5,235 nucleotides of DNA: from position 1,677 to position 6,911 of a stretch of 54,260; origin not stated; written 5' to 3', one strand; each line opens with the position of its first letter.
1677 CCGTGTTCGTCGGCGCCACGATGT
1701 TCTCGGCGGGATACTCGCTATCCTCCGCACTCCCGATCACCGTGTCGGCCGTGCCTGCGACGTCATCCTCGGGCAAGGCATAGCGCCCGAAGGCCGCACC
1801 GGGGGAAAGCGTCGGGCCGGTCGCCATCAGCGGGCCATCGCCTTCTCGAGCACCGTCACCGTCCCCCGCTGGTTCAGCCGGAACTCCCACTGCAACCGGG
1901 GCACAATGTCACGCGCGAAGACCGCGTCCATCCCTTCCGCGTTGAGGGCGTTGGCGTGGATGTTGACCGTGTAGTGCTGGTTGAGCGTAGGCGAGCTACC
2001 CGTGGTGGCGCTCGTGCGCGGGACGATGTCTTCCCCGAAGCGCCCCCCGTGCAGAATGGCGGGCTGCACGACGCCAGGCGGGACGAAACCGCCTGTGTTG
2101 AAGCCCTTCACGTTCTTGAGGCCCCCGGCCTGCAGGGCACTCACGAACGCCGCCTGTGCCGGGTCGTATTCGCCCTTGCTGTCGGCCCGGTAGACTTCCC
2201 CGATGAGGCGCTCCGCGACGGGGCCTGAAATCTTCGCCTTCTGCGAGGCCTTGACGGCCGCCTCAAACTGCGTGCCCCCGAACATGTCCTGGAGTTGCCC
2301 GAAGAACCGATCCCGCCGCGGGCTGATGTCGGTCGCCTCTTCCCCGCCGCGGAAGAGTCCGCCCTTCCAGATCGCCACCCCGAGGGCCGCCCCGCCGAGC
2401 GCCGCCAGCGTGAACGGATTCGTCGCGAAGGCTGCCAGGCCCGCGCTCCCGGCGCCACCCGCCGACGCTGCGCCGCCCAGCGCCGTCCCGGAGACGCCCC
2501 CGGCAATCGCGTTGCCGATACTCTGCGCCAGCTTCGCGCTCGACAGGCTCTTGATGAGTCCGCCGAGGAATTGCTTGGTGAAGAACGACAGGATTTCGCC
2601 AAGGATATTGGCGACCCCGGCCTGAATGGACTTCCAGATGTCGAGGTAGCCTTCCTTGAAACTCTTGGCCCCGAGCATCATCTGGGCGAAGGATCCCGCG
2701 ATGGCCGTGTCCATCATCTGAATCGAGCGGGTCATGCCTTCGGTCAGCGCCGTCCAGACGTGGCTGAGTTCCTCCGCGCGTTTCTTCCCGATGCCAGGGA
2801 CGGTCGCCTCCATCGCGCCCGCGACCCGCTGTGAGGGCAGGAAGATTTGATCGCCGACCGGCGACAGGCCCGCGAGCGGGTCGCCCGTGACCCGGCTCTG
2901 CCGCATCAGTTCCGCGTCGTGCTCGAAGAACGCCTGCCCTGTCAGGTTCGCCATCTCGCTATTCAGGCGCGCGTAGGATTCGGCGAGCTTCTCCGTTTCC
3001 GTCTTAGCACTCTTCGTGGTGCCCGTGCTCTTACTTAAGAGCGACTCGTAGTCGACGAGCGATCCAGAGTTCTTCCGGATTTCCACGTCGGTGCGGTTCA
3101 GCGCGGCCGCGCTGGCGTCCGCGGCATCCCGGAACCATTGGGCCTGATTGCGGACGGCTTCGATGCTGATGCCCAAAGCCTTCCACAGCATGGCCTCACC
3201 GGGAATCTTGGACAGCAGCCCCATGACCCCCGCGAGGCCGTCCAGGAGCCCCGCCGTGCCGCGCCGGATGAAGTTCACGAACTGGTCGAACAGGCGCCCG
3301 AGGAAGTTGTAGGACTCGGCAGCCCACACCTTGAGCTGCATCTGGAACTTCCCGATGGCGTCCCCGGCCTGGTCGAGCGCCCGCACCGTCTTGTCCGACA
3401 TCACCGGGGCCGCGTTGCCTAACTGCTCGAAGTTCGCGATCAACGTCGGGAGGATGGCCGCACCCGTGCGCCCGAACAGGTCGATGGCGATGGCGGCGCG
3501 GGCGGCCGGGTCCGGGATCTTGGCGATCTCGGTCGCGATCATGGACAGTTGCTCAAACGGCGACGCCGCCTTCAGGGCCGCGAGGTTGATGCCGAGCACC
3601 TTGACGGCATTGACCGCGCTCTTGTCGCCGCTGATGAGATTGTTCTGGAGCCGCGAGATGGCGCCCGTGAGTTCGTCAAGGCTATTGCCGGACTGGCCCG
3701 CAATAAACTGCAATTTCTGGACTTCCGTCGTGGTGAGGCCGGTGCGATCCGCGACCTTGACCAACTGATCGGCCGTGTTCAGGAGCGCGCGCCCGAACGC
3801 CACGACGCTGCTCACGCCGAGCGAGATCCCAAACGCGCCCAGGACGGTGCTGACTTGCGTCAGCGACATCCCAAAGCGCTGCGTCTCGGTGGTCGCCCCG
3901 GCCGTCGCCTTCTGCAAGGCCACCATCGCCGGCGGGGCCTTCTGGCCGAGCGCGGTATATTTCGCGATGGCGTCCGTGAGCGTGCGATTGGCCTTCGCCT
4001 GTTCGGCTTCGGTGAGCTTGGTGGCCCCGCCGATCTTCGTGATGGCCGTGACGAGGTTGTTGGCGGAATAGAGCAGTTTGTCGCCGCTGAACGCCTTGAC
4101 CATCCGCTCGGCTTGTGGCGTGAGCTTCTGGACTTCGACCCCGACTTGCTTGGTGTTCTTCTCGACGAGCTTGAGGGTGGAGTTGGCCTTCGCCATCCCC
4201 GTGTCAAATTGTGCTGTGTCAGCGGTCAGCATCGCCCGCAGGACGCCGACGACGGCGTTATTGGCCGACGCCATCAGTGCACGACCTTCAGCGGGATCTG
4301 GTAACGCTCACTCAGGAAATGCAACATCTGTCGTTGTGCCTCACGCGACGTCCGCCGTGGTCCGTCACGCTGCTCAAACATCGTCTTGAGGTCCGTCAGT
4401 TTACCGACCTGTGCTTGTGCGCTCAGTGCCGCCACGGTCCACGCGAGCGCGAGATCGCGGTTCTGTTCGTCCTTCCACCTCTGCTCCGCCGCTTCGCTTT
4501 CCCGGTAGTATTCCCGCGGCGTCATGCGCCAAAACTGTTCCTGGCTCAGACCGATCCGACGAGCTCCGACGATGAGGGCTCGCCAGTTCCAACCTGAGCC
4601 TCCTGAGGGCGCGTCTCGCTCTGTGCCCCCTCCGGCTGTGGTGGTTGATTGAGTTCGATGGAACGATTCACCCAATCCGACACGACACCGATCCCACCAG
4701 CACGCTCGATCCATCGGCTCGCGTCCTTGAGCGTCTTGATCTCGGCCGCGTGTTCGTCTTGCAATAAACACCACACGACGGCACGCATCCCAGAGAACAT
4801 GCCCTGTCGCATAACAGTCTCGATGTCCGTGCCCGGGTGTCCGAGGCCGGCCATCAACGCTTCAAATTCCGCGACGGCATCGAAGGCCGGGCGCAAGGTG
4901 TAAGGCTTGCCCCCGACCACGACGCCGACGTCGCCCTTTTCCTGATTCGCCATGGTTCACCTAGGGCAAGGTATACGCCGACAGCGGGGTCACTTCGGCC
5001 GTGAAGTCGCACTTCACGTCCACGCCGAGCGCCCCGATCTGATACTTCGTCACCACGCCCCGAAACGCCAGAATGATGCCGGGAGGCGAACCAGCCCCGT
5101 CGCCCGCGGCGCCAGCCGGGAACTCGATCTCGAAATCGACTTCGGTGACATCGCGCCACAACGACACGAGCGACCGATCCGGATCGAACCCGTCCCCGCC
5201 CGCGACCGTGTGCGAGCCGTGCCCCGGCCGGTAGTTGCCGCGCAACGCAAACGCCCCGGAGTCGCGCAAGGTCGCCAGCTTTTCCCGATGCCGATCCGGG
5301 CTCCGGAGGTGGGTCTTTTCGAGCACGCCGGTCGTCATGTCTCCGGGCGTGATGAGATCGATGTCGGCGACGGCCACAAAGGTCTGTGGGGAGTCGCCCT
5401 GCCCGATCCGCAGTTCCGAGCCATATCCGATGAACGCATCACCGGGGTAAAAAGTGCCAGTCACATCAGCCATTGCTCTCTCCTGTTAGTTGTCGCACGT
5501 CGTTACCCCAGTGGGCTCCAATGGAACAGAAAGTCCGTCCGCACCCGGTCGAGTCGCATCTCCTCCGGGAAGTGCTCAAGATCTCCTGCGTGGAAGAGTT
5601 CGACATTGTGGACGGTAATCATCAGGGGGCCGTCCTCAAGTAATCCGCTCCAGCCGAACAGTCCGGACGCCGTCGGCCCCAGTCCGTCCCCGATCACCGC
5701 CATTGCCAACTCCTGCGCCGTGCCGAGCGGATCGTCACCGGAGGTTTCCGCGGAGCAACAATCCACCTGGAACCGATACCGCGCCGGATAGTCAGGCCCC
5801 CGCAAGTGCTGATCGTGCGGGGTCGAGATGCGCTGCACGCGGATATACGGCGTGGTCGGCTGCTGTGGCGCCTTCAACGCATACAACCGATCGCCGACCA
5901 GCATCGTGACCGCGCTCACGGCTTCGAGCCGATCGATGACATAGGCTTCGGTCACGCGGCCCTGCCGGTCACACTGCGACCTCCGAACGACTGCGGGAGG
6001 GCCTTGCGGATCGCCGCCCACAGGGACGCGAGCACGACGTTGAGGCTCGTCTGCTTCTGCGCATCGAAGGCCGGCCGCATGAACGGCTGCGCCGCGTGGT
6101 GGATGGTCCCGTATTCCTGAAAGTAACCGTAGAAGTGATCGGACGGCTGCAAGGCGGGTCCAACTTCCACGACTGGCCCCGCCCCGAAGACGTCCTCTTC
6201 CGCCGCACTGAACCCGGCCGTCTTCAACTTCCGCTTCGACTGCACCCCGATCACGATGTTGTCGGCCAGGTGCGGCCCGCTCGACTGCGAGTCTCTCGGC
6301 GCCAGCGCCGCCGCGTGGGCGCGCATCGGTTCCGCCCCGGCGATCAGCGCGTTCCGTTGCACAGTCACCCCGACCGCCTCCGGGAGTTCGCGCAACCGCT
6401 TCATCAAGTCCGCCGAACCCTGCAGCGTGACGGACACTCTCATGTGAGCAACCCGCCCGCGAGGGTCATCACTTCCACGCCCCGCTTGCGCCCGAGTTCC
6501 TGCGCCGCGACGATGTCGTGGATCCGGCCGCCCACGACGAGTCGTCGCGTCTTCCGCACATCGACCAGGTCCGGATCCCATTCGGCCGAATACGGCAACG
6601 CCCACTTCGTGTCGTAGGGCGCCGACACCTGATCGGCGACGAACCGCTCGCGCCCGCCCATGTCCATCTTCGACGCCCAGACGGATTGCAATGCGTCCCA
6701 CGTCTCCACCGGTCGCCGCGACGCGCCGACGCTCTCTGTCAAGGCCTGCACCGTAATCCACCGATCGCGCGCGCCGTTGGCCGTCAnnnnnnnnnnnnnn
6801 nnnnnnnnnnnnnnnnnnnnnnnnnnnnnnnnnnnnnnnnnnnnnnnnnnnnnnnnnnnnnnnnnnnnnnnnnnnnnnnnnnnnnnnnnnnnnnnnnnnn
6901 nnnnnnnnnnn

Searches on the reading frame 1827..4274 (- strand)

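Call 14: search_protein_families(library=phrogs, proteins=[window:1827-4274:-], max_evalue=0.001)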
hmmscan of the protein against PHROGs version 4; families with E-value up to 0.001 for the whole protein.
window:1827-4274:- (815 aa): 8 families
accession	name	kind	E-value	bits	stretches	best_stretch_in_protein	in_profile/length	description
phrog_8462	-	tail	5.7e-14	52.8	1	120-313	25-231/672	tail length tape measure protein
phrog_13338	-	unknown function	2.8e-13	50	1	137-313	33-221/903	-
phrog_9483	-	tail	8.9e-13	48.6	1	120-289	22-193/657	tail length tape measure protein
phrog_2276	-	tail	5.4e-09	36.3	1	120-273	56-213/673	tail length tape measure protein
phrog_8125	-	tail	2.8e-07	31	1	37-211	16-140/578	tail length tape measure protein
phrog_9570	-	tail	4.1e-06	27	1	129-385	61-320/689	tail length tape measure protein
phrog_1538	-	tail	6.2e-05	22.9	1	8-306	4-281/811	tail length tape measure protein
phrog_33360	-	tail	0.00074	18.5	0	165-306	402-549/1239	tail length tape measure protein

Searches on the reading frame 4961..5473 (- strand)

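Call 14: search_protein_families(library=phrogs, proteins=[window:4961-5473:-], max_evalue=0.001)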
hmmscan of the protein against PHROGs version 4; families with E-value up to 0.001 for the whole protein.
window:4961-5473:- (170 aa): 1 family
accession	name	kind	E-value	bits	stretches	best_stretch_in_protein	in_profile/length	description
phrog_158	-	tail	3.4e-08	34.3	1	15-162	18-151/376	major tail protein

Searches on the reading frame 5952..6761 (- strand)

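Call 14: search_protein_families(library=phrogs, proteins=[window:5952-6761:-], max_evalue=0.001)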
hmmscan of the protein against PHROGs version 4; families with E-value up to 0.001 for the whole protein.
window:5952-6761:- (269 aa): 3 families
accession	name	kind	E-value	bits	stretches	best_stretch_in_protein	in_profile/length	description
phrog_5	-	connector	1.5e-18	68.5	1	107-255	89-213/239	tail completion or Neck1 protein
phrog_17053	-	unknown function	8.4e-08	33.2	1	205-254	8-57/59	-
phrog_23409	-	unknown function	0.00022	22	0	98-254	109-261/264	-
